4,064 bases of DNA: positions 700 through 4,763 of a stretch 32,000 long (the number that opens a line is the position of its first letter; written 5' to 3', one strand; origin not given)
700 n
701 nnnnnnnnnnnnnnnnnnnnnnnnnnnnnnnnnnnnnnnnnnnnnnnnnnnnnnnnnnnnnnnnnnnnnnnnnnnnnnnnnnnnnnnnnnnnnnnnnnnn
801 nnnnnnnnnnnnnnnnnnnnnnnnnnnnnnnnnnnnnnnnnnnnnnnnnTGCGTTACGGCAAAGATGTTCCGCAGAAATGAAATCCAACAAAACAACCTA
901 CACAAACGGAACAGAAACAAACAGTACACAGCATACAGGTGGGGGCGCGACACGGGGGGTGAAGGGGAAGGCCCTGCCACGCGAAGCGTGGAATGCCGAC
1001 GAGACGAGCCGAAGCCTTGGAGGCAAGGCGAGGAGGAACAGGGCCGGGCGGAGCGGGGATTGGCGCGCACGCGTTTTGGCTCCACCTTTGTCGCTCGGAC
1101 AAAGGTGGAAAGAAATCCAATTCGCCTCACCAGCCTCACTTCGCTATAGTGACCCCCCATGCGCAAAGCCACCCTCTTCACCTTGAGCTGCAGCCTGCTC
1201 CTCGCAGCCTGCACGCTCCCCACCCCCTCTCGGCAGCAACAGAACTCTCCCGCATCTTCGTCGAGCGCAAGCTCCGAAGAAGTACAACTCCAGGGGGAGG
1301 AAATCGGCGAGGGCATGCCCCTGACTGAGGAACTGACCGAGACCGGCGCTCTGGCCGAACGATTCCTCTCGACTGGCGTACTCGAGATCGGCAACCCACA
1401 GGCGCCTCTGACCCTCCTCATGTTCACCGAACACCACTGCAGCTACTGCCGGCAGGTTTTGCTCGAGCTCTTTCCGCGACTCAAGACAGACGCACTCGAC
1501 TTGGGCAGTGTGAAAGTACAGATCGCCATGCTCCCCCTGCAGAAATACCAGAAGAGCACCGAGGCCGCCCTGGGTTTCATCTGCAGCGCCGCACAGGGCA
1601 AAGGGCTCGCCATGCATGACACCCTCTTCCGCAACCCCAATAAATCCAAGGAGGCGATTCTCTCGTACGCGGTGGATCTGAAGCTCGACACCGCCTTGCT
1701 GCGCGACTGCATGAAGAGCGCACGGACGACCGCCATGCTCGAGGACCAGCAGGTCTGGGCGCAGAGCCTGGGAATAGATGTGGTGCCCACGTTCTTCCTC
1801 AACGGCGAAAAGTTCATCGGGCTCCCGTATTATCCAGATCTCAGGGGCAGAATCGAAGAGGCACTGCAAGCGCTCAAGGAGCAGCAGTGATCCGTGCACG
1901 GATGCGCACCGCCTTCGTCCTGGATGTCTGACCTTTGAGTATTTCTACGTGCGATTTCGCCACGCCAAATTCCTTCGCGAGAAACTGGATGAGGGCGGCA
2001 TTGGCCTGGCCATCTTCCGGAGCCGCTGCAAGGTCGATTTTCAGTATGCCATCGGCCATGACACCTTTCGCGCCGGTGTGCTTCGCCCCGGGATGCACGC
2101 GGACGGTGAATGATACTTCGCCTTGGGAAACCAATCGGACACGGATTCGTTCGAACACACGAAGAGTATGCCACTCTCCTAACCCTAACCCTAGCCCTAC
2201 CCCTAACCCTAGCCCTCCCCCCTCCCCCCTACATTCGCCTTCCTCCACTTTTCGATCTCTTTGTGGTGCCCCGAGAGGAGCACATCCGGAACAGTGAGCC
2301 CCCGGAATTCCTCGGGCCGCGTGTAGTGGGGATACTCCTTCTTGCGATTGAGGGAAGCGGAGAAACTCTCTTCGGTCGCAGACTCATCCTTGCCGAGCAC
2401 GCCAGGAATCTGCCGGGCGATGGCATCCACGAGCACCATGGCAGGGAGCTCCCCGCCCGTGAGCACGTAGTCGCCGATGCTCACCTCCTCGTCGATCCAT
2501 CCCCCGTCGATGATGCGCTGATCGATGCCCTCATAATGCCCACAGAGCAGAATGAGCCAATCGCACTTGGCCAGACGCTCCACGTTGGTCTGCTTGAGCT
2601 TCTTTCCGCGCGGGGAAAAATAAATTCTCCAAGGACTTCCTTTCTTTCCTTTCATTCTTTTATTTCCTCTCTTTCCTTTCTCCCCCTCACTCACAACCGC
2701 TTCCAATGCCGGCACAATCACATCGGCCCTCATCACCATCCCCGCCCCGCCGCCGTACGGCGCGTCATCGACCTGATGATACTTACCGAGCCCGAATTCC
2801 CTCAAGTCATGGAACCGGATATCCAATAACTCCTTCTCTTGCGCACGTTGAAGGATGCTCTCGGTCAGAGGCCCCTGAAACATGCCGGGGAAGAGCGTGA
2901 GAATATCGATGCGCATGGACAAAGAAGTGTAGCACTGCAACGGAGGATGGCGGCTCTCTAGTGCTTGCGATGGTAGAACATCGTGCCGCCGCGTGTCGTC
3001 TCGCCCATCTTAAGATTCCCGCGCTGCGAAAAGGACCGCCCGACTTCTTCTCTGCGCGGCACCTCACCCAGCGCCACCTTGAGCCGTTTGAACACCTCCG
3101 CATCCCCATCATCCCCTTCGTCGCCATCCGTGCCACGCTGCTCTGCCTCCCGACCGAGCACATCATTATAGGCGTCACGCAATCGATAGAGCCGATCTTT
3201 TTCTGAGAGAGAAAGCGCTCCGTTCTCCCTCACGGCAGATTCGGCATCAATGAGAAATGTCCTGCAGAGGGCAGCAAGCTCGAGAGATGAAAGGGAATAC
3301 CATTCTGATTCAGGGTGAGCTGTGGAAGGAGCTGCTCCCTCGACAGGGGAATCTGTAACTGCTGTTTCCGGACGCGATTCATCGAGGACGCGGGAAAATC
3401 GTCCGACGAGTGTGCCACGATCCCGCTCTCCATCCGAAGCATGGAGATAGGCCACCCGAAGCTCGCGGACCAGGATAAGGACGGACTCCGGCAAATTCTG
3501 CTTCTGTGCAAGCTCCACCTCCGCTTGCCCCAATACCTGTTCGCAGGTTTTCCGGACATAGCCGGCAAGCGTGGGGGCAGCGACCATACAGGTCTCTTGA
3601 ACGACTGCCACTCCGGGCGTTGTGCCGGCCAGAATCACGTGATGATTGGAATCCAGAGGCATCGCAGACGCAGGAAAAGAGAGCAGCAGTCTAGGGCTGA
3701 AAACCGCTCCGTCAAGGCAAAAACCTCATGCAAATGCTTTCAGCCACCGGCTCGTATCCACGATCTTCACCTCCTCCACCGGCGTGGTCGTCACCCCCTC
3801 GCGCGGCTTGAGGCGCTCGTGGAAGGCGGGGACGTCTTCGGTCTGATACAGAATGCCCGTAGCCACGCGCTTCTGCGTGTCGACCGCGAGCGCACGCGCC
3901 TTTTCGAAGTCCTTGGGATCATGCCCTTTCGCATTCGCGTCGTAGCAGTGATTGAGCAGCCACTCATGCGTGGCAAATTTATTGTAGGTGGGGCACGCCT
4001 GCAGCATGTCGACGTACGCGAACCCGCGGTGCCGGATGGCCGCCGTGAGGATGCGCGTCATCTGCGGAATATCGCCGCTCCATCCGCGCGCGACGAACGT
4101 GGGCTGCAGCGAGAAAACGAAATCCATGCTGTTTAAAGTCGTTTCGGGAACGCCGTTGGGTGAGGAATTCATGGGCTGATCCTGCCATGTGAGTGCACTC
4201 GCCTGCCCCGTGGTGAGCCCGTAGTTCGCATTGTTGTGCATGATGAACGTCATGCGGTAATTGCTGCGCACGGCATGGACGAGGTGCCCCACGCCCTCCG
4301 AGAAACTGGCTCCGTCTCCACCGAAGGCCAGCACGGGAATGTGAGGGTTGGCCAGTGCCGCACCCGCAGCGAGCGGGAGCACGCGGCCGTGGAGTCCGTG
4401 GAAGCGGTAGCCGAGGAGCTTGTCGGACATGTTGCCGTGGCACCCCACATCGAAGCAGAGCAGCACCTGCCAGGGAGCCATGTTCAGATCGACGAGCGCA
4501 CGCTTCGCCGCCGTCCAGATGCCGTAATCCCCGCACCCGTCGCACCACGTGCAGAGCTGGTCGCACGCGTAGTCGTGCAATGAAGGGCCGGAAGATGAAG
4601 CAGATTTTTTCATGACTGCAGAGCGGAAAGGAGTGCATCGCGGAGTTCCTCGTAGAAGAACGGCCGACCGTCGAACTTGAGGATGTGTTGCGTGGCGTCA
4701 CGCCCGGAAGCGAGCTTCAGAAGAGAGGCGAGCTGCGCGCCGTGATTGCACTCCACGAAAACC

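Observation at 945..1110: Two-copy ~166-nt intergenic element with compensatory base changes: candidate undescribed structured RNA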

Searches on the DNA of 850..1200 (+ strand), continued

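Call 80: search_with_rna_model(model_id=R1, sources=[L135, L136, L137, L138, L139, L140, L141, L142, L143, L144, L145, L146, L148, L149, L150, L151, L152, L153, L155, L157, L159, L160, L161, L162, L163, L164, L165, L166, L167, L168, L169, L170, L171, L173, L174, L175, L176, L177, L178, L179, L180, L181, L182, L183, L184, L185, L186, L187, L188, L189, L190, L191, L192, L193, L194, L195, L196, L197, L198, L199, L200, L201, L202, L203, L204, L205, L206, L207, L208, L209, L210, L211, L212, L213, L214, L215, L216, L217, L218, L220, L221, L222, L223, L225, L227, L229, L230, L231, L232, L233, L234, L238, L239, L240, L241, L242, L243, L244], max_evalue=1e-10, make_alignment=true)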
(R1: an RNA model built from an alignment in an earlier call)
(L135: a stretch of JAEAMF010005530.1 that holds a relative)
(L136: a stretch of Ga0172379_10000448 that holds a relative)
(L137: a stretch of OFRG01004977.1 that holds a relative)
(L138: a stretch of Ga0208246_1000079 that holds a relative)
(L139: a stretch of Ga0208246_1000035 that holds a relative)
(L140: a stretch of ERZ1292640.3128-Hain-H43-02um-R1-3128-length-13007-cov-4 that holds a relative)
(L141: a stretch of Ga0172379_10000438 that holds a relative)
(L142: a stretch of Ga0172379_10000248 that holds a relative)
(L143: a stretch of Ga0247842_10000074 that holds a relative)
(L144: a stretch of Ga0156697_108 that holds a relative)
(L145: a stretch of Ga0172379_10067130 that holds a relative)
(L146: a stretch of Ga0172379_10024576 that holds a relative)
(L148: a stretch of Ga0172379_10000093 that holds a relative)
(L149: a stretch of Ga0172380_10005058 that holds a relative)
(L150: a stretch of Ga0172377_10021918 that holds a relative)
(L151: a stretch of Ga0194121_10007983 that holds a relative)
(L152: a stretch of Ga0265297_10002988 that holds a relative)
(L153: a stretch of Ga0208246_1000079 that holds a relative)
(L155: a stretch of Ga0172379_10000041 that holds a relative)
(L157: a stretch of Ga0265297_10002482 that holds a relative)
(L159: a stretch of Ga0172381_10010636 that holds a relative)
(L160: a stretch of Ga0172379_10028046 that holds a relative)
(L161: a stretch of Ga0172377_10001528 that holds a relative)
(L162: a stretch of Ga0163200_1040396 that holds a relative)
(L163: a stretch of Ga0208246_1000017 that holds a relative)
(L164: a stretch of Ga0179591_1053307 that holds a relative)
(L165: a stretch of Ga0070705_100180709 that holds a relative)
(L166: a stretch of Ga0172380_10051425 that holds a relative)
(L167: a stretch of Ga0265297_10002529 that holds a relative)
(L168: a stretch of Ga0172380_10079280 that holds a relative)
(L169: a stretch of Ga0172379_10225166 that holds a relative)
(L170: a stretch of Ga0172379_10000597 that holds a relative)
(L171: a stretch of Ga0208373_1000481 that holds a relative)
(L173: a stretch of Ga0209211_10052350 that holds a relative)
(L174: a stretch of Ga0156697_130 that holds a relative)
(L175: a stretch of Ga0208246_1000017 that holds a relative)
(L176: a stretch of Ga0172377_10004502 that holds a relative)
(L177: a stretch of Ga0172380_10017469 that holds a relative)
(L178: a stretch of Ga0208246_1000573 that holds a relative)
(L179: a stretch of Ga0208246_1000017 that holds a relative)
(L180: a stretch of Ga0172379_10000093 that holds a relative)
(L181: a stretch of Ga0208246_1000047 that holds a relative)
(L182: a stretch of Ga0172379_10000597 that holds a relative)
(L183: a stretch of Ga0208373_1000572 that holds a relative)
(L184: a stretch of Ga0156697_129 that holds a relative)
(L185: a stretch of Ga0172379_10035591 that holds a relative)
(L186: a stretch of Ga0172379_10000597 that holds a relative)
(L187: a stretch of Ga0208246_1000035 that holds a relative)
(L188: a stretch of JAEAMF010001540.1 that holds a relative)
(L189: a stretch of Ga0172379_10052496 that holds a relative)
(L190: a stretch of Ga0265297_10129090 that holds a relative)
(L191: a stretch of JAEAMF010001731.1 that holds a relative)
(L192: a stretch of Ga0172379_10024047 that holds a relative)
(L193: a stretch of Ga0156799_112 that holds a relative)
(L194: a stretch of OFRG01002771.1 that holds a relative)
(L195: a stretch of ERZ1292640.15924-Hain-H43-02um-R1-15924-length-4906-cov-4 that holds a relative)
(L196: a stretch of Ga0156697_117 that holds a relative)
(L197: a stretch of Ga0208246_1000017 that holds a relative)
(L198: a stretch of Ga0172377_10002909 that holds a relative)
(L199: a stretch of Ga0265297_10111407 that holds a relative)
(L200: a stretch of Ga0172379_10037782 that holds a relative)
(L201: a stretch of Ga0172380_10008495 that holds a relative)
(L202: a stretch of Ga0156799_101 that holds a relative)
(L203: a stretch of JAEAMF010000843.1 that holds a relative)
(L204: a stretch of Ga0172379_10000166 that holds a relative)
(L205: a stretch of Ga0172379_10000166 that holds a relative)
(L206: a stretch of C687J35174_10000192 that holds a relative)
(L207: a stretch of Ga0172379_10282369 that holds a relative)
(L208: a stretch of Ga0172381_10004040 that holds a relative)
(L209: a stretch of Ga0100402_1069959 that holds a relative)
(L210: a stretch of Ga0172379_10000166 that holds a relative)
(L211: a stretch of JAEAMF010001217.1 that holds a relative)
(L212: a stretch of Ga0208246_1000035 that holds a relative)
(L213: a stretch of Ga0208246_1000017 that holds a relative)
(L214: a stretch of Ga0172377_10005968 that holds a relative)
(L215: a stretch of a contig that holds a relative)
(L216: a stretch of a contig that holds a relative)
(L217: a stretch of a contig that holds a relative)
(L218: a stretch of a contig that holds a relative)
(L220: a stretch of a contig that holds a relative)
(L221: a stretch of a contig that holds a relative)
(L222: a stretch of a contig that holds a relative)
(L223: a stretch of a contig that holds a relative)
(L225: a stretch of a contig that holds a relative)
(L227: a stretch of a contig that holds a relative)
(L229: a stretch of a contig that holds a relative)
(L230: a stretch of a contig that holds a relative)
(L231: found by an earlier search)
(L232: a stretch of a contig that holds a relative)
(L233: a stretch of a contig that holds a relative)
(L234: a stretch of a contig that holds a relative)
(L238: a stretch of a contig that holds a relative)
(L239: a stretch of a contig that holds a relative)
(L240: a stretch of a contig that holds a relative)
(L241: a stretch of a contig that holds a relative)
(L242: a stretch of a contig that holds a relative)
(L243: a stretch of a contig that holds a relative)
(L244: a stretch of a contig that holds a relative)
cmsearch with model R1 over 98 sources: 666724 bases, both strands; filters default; matches with E-value up to 1e-10: 104.
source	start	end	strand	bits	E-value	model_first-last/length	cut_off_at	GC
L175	5347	5520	-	179.9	3.2e-34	1-170/170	no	0.66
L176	12071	12244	+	178.6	6e-34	1-170/170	no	0.65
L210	5575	5739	-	176.2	1.9e-33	1-170/170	no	0.69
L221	824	989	-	174.4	4.4e-33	1-170/170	no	0.68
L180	1111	1277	+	174.2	4.7e-33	1-170/170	no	0.69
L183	3234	3399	+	172.7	9.6e-33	1-170/170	no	0.71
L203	7707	7879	-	170.8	2.3e-32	1-170/170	no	0.66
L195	4510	4675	+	170.6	2.6e-32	1-170/170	no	0.69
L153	1899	2065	-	170.2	3e-32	1-170/170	no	0.67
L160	4551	4715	+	169.6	4.1e-32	1-170/170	no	0.64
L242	10378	10540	+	169.4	4.5e-32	1-170/170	no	0.67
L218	260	434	+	168.7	6.1e-32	1-170/170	no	0.62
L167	6627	6789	+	168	8.5e-32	1-170/170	no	0.68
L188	3678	3848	-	167.9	9e-32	1-170/170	no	0.66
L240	2774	2941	-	167.2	1.3e-31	1-170/170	no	0.7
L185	2145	2310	-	167.1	1.3e-31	1-170/170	no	0.7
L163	289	465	-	167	1.4e-31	1-170/170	no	0.68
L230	3920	4096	-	167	1.4e-31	1-170/170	no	0.68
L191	1078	1242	-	166.8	1.5e-31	1-170/170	no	0.7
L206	727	896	+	166.6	1.6e-31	1-170/170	no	0.69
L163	1212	1383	-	166.3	1.9e-31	1-170/170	no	0.65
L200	4108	4275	-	165.8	2.4e-31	1-170/170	no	0.68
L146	3024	3189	+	165.7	2.6e-31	1-170/170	no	0.7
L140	12603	12781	-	164.7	3.9e-31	1-170/170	no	0.65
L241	474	650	-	164.3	4.8e-31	1-170/170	no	0.68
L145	401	568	-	163.9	5.9e-31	1-170/170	no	0.7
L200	669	829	-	163.7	6.5e-31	1-170/170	no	0.7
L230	4843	5014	-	163.6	6.6e-31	1-170/170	no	0.64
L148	2710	2883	+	163.5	7.2e-31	1-170/170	no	0.66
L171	6270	6433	+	163.2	8.2e-31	1-170/170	no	0.71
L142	2944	3114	-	161.9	1.5e-30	1-170/170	no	0.67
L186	2200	2372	-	161.3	1.9e-30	1-170/170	no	0.64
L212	126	300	+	161.2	2e-30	1-170/170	no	0.62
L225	3743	3920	-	161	2.3e-30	1-170/170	no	0.65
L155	10097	10269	+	160.6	2.7e-30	1-170/170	no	0.66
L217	747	913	-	160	3.6e-30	1-170/170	no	0.68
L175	6205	6380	-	159.7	4.1e-30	1-170/170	no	0.65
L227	1964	2133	-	159.4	4.8e-30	1-170/170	no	0.68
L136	2436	2599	+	157.5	1.2e-29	1-170/170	no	0.7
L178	2979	3143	-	157.5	1.2e-29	1-170/170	no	0.75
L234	3145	3316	-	156.9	1.5e-29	1-170/170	no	0.63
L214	1288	1461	-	155.4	3.2e-29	1-170/170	no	0.67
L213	6474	6649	-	154.8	4.2e-29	1-170/170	no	0.65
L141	3882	4044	-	154.7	4.3e-29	1-170/170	no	0.7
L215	8610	8777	-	154.7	4.4e-29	1-170/170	no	0.67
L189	2530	2718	-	152.7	1.1e-28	1-170/170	no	0.62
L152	7303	7462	+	152.7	1.1e-28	1-170/170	no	0.67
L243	6241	6412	-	152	1.5e-28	1-170/170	no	0.69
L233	1432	1602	+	151.5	1.9e-28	1-170/170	no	0.65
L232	4055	4225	-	149.7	4.4e-28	1-170/170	no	0.65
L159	7963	8124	-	149.6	4.7e-28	1-170/170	no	0.69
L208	11038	11206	-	146.7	1.8e-27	1-170/170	no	0.7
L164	1623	1798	-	146.4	2.1e-27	1-170/170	no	0.62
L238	873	1034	-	146.3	2.2e-27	1-170/170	no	0.68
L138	5487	5677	+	144.4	5.4e-27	1-170/170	no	0.63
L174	2538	2728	-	144.4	5.4e-27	1-170/170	no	0.63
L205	4847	5009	+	144.3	5.7e-27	1-170/170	no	0.7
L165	648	824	+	144.2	6e-27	1-170/170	no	0.67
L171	4720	4886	-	143.8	7e-27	1-170/170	no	0.65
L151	5328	5508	-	143.6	7.8e-27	1-170/170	no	0.61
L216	7371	7551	-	143.6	7.8e-27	1-170/170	no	0.61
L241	1397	1568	-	143.1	9.9e-27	1-170/170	no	0.63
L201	5355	5517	+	142.9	1.1e-26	1-170/170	no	0.67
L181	2746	2913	-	142.9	1.1e-26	1-170/170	no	0.7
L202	3086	3262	+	141.1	2.5e-26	1-170/170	no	0.75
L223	2772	2948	-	141.1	2.5e-26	1-170/170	no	0.75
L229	12265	12431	-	141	2.7e-26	1-170/170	no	0.64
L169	743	911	+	139.6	5.1e-26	1-170/170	no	0.7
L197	10417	10585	-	139.6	5.1e-26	1-170/170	no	0.7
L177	2728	2890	-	139.3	5.9e-26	1-170/170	no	0.68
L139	4641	4819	+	138.9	7.2e-26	1-170/170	no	0.59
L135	275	446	-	138.3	9.3e-26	1-170/170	no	0.61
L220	5945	6138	-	138.2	9.6e-26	1-170/170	no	0.64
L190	224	395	+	137.8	1.2e-25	1-170/170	no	0.7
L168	390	559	+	137.7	1.3e-25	1-170/170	no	0.65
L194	1050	1223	+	137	1.7e-25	1-170/170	no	0.6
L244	252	428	+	135.4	3.6e-25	1-170/170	no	0.69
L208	2458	2626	-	134.8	4.8e-25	1-170/170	no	0.67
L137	1397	1566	+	132.6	1.3e-24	1-170/170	no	0.6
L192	1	136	-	130.8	3.1e-24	1-139/170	3'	0.7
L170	1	136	-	129.1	6.9e-24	1-138/170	3'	0.72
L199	756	943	+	128.3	1e-23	1-170/170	no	0.69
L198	1689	1854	-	128.1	1.1e-23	1-170/170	no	0.7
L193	4799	4974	+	127.5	1.4e-23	1-170/170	no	0.61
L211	1944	2115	-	125.9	3e-23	1-170/170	no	0.69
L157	4600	4800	-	124.3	6.4e-23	1-170/170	no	0.7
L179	2345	2551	-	120.8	3.3e-22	1-170/170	no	0.64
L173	1626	1835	+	120.7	3.5e-22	1-170/170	no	0.59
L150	187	352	+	119.8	5.3e-22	1-170/170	no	0.67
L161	2216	2378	-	118.1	1.2e-21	1-170/170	no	0.66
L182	9294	9415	-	114.7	5.7e-21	49-170/170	5'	0.67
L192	6124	6245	-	114.7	5.7e-21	49-170/170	5'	0.67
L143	308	502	+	114.5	6.3e-21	1-170/170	no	0.61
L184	1347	1553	+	109.6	6.4e-20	1-170/170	no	0.68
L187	1595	1801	+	109.6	6.4e-20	1-170/170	no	0.68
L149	160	358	+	106.4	2.8e-19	1-170/170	no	0.64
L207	654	818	-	105.6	4.2e-19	1-170/170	no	0.72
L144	1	113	-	100.6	4.1e-18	1-117/170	3'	0.74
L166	3369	3485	+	97.1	2.2e-17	1-118/170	3'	0.71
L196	2059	2185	-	92.5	1.9e-16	1-170/170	no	0.76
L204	2644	2753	+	92.2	2.1e-16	9-124/170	no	0.75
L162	1297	1411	+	92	2.4e-16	1-110/170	3'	0.72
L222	6286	6540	+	82.2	2.3e-14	1-170/170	no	0.51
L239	1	121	-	74.5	8.3e-13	1-104/170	3'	0.72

Alignment A9: 104 matches aligned to the model, 376 columns, each read 5' to 3' on its own strand. Consensus structure (alignment columns), stored with it:
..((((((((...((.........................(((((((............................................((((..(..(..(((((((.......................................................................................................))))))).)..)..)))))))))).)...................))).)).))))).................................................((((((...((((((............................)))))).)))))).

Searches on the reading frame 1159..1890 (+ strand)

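Call 16: search_protein_families(library=pfam, proteins=[window:1159-1890:+])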
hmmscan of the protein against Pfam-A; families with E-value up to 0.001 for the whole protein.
window:1159-1890:+ (243 aa): 3 families
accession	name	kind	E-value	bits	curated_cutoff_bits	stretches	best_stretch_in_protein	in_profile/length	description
PF13462.12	Thioredoxin_4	-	1.1e-19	71.7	23.2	1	77-233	8-164/165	Thioredoxin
PF01323.26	DSBA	-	3.9e-07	30.5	25.6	1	128-232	81-190/191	DSBA-like thioredoxin domain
PF13098.12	Thioredoxin_2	-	0.00016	22.4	27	1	85-217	8-84/104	Thioredoxin-like domain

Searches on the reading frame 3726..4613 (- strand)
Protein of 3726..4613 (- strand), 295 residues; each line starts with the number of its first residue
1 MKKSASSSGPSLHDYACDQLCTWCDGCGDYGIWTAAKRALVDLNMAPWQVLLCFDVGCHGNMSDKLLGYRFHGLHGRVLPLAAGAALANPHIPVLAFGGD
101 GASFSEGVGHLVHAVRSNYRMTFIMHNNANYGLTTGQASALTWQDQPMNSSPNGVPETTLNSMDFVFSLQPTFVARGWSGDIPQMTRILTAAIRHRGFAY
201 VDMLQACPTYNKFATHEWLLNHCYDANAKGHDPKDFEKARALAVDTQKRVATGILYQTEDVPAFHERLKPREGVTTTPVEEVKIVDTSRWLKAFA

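Call 16: search_protein_families(library=pfam, proteins=[window:3726-4613:-])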
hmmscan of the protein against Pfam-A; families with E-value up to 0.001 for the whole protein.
window:3726-4613:- (295 aa): 2 families
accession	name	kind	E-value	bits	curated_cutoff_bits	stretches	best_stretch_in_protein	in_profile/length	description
PF02775.26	TPP_enzyme_C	-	1.3e-20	74.1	21.9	1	55-202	1-150/151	Thiamine pyrophosphate enzyme, C-terminal TPP binding domain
PF12367.13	PFO_beta_C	-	7.8e-17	61.5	24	1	207-269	1-62/66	Pyruvate ferredoxin oxidoreductase beta subunit C terminal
